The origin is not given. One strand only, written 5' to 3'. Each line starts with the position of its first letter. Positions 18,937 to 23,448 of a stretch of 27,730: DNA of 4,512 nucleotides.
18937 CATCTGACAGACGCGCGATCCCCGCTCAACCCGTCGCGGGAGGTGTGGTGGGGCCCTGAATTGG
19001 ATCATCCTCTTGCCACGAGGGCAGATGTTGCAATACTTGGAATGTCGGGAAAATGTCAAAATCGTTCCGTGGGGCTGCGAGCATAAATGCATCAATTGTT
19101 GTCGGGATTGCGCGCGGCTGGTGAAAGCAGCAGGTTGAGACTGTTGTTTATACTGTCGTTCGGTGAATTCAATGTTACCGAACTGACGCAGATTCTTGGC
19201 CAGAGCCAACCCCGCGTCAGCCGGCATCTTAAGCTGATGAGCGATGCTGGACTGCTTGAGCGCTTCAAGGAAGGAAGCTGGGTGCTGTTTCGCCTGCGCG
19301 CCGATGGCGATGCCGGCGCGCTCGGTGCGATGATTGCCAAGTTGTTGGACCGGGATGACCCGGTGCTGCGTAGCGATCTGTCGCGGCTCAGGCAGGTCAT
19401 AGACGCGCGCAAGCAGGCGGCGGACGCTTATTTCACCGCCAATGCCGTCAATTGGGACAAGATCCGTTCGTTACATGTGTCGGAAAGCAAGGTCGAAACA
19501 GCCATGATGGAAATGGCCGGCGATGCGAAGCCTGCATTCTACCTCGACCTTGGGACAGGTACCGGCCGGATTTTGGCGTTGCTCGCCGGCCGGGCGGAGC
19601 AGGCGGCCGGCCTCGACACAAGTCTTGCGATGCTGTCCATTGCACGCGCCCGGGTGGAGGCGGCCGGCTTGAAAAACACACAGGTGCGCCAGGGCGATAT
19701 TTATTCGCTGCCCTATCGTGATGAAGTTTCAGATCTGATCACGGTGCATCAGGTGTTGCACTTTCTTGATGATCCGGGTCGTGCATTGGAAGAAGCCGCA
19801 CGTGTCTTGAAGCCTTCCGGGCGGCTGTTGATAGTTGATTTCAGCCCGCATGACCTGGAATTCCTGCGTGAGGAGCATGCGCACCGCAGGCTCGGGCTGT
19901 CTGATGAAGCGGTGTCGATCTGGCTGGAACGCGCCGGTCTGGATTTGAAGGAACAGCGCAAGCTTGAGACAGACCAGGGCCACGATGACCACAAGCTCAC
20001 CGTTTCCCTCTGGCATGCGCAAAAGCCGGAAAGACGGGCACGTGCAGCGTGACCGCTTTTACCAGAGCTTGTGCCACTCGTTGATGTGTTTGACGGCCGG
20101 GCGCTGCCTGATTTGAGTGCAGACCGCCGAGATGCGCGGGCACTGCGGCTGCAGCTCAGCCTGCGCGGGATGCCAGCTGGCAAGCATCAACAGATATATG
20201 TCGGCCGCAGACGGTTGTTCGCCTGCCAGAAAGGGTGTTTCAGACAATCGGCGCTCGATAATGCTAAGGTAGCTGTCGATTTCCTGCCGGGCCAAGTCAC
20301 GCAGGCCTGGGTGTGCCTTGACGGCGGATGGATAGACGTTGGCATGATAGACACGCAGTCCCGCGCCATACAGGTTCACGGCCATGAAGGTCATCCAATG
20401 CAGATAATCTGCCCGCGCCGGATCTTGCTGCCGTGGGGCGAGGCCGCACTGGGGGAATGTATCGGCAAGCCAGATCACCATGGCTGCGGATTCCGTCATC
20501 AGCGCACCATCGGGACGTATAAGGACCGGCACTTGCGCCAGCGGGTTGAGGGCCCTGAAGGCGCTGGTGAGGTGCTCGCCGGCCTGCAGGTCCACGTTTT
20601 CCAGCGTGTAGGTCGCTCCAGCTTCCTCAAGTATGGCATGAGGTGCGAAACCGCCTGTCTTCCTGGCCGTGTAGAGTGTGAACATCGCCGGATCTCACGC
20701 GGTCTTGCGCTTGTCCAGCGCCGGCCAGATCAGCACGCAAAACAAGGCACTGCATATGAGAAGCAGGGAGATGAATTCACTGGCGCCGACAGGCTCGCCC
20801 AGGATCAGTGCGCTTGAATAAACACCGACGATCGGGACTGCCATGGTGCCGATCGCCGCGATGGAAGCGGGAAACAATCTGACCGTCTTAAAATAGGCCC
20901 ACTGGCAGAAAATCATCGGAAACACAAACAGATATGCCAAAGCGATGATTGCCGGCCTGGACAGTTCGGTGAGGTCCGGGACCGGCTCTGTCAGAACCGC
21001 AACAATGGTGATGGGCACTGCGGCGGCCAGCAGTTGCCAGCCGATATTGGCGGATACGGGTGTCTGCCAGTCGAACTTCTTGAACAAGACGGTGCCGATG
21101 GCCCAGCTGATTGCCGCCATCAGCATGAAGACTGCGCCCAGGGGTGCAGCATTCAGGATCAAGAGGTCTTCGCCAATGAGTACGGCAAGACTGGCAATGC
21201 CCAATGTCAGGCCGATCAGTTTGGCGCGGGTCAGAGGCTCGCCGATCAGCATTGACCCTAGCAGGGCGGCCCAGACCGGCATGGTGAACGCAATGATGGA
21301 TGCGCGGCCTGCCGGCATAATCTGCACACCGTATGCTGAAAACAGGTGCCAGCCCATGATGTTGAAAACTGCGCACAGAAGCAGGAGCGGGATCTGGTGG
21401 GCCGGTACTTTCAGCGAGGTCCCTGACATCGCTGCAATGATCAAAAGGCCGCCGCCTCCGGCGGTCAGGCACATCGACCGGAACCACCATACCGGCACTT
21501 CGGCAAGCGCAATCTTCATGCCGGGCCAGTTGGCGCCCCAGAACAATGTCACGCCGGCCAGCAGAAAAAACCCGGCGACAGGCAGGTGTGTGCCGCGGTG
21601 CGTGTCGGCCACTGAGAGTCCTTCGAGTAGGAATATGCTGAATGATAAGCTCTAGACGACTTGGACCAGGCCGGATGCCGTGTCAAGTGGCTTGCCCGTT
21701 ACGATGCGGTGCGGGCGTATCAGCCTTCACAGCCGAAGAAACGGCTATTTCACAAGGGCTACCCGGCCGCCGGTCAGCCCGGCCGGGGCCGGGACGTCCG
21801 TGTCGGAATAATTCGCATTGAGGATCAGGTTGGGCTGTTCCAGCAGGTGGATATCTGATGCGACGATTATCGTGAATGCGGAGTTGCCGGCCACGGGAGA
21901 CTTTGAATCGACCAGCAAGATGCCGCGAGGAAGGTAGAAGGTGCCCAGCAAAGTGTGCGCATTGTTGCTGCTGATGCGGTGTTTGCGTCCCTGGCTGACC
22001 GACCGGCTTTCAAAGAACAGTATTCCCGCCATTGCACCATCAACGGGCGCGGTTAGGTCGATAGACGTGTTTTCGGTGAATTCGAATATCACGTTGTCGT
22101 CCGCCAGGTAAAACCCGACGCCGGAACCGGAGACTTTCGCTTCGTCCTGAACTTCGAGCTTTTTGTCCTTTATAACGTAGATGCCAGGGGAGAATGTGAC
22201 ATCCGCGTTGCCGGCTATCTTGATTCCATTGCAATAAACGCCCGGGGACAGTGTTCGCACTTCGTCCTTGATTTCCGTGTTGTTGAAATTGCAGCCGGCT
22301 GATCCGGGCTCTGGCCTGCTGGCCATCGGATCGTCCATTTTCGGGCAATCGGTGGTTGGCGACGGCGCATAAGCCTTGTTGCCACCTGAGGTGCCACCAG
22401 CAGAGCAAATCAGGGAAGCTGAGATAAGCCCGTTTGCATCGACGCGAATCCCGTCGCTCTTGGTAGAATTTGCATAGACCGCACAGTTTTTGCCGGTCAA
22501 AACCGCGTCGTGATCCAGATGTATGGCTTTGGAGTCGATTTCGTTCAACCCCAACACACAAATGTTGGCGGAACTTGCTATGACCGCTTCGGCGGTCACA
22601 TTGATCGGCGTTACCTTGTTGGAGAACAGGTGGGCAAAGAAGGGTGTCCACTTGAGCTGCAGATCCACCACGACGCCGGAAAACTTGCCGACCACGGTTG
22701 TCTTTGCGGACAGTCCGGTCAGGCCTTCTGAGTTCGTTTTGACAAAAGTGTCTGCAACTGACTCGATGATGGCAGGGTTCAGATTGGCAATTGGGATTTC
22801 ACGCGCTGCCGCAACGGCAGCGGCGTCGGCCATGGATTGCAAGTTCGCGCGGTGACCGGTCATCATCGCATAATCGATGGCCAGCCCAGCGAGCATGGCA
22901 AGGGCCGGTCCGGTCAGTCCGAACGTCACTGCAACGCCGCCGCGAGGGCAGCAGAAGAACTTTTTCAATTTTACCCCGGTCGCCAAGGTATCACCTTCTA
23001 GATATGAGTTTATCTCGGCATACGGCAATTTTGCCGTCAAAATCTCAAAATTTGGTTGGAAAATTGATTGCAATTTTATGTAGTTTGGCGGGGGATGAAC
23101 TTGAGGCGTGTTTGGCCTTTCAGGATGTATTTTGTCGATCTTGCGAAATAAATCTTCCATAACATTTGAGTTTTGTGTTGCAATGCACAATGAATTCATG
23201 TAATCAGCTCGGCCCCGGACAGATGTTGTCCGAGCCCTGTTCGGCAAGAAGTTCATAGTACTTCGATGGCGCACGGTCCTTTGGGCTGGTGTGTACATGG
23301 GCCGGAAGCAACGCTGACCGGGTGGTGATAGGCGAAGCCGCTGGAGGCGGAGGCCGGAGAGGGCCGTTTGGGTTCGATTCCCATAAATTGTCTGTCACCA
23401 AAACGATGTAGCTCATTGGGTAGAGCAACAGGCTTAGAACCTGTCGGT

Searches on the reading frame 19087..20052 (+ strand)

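Call 46: search_protein_families(library=pfam, proteins=[window:19087-20052:+], max_evalue=0.001)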
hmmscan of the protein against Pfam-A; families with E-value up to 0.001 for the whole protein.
window:19087-20052:+ (321 aa): 11 families
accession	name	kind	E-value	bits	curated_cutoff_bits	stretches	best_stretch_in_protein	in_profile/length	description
PF08241.18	Methyltransf_11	-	6.1e-25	88.1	21.2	1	153-249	1-95/95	Methyltransferase domain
PF13847.12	Methyltransf_31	-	2.1e-21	76.6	27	1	152-255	7-114/145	Methyltransferase domain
PF13649.12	Methyltransf_25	-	3.8e-21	76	27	1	153-245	2-97/97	Methyltransferase domain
PF01209.24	Ubie_methyltran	-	4.1e-16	59.5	20.1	1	137-262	36-164/233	ubiE/COQ5 methyltransferase family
PF08242.18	Methyltransf_12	-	3.4e-15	57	30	1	153-247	1-98/98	Methyltransferase domain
PF13489.12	Methyltransf_23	-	1.3e-13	51.4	27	1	142-286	15-160/164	Methyltransferase domain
PF01022.26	HTH_5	-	6.5e-11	42.4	22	1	14-58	2-46/47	Bacterial regulatory protein, arsR family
PF12802.13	MarR_2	-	2.3e-07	31.3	27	1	19-59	11-52/61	MarR family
PF05175.20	MTS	-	3.6e-06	27.2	23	1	152-251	35-140/170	Methyltransferase small domain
PF12840.13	HTH_20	-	5.8e-06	26.6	27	1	15-58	5-49/51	Helix-turn-helix domain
PF25212.1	HVO_A0114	-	0.00099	19.3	27.6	0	25-64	34-73/84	HVO_A0114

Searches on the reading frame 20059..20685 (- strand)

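Call 46: search_protein_families(library=pfam, proteins=[window:20059-20685:-], max_evalue=0.001)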
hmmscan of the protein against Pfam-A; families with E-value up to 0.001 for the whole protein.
window:20059-20685:- (208 aa): 6 families
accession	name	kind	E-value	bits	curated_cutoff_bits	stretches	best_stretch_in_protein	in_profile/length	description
PF13409.12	GST_N_2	-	4.2e-10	40.5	25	1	17-75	10-69/70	Glutathione S-transferase, N-terminal domain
PF02798.26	GST_N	-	9.6e-09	35.9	20.9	1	2-70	3-71/76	Glutathione S-transferase, N-terminal domain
PF13410.11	GST_C_2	-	1.7e-07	31.7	24.9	1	128-167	3-42/69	Glutathione S-transferase, C-terminal domain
PF00043.30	GST_C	-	3.1e-07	31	20.7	1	130-196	25-93/93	Glutathione S-transferase, C-terminal domain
PF13417.12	GST_N_3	-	7.7e-07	29.8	22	1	18-79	16-73/75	Glutathione S-transferase, N-terminal domain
PF14497.11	GST_C_3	-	1.9e-06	28.4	21.6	1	131-199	26-98/104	Glutathione S-transferase, C-terminal domain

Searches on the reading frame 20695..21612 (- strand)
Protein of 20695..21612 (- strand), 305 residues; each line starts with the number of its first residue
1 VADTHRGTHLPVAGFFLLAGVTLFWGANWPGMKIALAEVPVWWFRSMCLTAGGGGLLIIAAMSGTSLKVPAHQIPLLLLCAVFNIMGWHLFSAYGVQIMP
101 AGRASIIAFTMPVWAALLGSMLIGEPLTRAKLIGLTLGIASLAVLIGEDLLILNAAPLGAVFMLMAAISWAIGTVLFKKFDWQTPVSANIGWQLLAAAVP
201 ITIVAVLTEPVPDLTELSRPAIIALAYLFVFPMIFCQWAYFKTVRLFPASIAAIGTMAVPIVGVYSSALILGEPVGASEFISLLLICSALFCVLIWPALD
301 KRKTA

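Call 46: search_protein_families(library=pfam, proteins=[window:20695-21612:-], max_evalue=0.001)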
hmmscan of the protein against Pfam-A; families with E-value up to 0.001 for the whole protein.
window:20695-21612:- (305 aa): 1 family
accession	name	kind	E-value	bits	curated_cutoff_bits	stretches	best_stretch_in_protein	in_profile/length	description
PF00892.27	EamA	-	1.3e-34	119.8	28.2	2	14-146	3-134/135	EamA-like transporter family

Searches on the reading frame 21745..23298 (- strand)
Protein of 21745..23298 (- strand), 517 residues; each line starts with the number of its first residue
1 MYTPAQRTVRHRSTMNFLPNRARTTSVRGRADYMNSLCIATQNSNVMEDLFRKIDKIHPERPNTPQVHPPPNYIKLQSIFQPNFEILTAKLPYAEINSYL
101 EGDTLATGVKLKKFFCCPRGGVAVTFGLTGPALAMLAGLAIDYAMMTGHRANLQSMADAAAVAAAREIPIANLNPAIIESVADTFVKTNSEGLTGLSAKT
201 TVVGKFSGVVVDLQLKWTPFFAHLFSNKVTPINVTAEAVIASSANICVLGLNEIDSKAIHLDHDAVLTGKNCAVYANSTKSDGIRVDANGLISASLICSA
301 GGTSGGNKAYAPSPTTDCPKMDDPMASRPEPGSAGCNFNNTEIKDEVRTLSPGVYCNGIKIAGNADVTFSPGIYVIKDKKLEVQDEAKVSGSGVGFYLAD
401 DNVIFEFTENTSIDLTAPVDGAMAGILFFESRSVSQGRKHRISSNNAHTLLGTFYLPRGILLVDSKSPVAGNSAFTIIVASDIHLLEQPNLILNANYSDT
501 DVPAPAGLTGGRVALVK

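Call 46: search_protein_families(library=pfam, proteins=[window:21745-23298:-], max_evalue=0.001)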
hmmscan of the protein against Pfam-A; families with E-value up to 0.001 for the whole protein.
window:21745-23298:- (517 aa): 1 family
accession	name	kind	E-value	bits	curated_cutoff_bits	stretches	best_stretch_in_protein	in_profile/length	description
PF13400.11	Tad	-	1.1e-06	29.3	22.3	1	120-166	1-46/47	Putative Flp pilus-assembly TadE/G-like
